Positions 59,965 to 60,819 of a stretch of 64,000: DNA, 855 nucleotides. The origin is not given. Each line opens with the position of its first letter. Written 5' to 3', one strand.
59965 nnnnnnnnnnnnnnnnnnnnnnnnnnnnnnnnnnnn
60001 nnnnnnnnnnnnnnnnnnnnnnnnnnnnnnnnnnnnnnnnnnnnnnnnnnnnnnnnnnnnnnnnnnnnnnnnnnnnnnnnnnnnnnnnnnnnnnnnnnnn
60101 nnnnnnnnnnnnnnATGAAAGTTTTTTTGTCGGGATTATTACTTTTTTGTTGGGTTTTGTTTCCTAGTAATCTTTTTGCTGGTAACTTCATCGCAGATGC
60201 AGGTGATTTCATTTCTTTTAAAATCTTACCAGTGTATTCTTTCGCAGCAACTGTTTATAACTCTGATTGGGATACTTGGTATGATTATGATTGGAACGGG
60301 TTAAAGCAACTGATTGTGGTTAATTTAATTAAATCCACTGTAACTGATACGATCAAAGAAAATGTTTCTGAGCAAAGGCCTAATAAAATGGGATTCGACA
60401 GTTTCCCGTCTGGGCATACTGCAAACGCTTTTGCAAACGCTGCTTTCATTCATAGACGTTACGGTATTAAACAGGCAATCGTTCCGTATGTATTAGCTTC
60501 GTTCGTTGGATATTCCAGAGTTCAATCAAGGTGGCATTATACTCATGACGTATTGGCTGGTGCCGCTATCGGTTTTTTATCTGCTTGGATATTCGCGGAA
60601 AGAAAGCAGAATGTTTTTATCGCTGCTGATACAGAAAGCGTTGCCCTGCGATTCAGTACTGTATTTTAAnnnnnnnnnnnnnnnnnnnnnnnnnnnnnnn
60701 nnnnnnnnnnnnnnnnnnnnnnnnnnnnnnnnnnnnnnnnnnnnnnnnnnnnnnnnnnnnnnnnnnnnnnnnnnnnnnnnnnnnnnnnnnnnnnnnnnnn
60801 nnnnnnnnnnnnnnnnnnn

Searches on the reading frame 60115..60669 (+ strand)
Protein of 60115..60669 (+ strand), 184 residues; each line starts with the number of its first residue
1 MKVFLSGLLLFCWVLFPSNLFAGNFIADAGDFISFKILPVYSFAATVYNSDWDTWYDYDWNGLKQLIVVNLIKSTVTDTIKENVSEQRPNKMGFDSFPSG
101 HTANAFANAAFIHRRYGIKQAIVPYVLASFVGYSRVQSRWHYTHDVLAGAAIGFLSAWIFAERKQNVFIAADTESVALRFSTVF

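Call 7: search_protein_families(library=pfam, proteins=[window:60115-60669:+], max_evalue=0.01)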
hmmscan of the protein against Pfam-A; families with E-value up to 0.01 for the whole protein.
window:60115-60669:+ (184 aa): 3 families
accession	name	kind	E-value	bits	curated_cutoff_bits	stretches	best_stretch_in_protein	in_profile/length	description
PF01569.27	PAP2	-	4.2e-18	65.8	27.2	1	86-161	47-122/130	PAP2 superfamily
PF14378.12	PAP2_3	-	2.6e-07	31.1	27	1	86-158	116-189/190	PAP2 superfamily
PF14360.12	PAP2_C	-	2.1e-05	25.5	27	1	99-158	8-70/74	PAP2 superfamily C-terminal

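Call 32: find_related_loci(query=window:60115-60669:+, collection=genome_contigs, flank=1500)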
Query window:60115-60669:+ (184 aa) in genome_contigs; peptide patterns used: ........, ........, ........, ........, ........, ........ (x = any residue, [..] = any of these).
167 stretches matched a pattern; 8 encode a relative of the query (tblastn E <= 1e-3); 8 distinct loci.
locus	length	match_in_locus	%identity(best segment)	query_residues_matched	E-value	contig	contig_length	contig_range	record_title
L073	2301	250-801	93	1-184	4e-113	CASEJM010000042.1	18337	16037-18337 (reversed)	uncultured proteobacterium isolate Batch3_idba_bin.193 genome assembly, contig: Batch3_idba_bin.193.fa_k87_42577899, who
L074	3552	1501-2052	91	1-184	3e-108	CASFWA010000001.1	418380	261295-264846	uncultured proteobacterium isolate A86_L4_360360_idba_bin.28 genome assembly, contig: A86_L4_360360_idba_bin.28.fa_scaff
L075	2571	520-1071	90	1-184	7e-109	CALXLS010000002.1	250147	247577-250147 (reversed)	MAG: uncultured Alphaproteobacteria bacterium isolate BRZ_DL__bin85 genome assembly, contig: BRZ_DL__NODE_35_length_2501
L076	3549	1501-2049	85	1-184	3e-100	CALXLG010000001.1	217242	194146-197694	MAG: uncultured Alphaproteobacteria bacterium isolate BRZ_FN__bin24 genome assembly, contig: BRZ_FN__NODE_20_length_2172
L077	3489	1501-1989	79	22-184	2e-86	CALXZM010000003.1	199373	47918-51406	MAG: uncultured Alphaproteobacteria bacterium isolate BRZ_LB__bin18 genome assembly, contig: BRZ_LB__NODE_51_length_1993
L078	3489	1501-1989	79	22-184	2e-86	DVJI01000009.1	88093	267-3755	MAG TPA_asm: Candidatus Enterousia intestinigallinarum isolate ChiGjej3B3-5194 ChiGjej3B3M5__C533893_L88093_SRR6323341,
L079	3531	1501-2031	66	15-184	2e-80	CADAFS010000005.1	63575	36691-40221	MAG: uncultured proteobacterium isolate RUG13256 genome assembly, contig: RUG13256_asm_5, whole genome shotgun sequence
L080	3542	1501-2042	63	1-184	2e-57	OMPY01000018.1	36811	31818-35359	uncultured proteobacterium isolate RUG774 genome assembly, contig: scaffold_1776, whole genome shotgun sequence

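Call 76: search_protein_families(library=ncbifam, proteins=[window:60115-60669:+], max_evalue=0.001)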
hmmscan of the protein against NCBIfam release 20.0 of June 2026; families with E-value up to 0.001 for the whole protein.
window:60115-60669:+ (184 aa): 1 family
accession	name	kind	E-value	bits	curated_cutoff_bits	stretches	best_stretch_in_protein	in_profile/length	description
NF007159.0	PRK09597.1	equivalog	2.5e-10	40.4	177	1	59-165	75-189/191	lipid A 1-phosphatase LpxE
